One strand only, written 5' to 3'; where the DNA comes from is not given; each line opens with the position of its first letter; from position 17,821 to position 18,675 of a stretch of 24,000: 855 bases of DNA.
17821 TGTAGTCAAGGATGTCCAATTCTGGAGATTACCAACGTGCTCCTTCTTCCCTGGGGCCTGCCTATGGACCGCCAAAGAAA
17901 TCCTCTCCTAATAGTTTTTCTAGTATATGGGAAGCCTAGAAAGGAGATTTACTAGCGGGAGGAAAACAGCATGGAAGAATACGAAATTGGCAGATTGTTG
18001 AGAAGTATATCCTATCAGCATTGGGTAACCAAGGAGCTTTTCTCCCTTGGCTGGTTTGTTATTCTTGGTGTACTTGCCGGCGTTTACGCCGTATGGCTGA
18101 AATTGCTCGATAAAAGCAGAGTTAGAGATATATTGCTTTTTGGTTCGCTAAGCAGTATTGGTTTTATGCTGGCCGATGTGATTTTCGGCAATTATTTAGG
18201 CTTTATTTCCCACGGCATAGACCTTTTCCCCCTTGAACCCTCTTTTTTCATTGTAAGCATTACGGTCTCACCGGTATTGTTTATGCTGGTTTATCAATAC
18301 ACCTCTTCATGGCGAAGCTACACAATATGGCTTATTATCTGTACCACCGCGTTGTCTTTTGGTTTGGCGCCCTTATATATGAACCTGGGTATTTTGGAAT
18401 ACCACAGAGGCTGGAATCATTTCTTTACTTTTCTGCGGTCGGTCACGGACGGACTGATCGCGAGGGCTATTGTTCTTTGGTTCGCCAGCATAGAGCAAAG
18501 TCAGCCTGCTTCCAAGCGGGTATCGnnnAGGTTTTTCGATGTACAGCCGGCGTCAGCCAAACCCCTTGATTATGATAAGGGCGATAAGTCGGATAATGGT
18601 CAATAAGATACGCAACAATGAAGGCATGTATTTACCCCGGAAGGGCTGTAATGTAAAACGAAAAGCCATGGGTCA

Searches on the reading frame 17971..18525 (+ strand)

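Call 10: search_protein_families(library=padloc, proteins=[window:17971-18525:+], max_evalue=0.1)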
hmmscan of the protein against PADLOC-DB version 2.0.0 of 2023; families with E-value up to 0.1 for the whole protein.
window:17971-18525:+ (185 aa): 0 families

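Call 18: search_protein_families(library=pfam, proteins=[window:17971-18525:+], max_evalue=0.01)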
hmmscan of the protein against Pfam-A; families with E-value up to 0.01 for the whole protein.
window:17971-18525:+ (185 aa): 0 families

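Call 88: search_protein_families(library=ncbifam, proteins=[window:17971-18525:+], max_evalue=0.01)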
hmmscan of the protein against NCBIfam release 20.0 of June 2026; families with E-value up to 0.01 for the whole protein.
window:17971-18525:+ (185 aa): 1 family
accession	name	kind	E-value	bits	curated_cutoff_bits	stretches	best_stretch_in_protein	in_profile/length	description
NF041644.1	CBO0543_fam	subfamily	5e-11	42.8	35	1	48-155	1-110/116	CBO0543 family protein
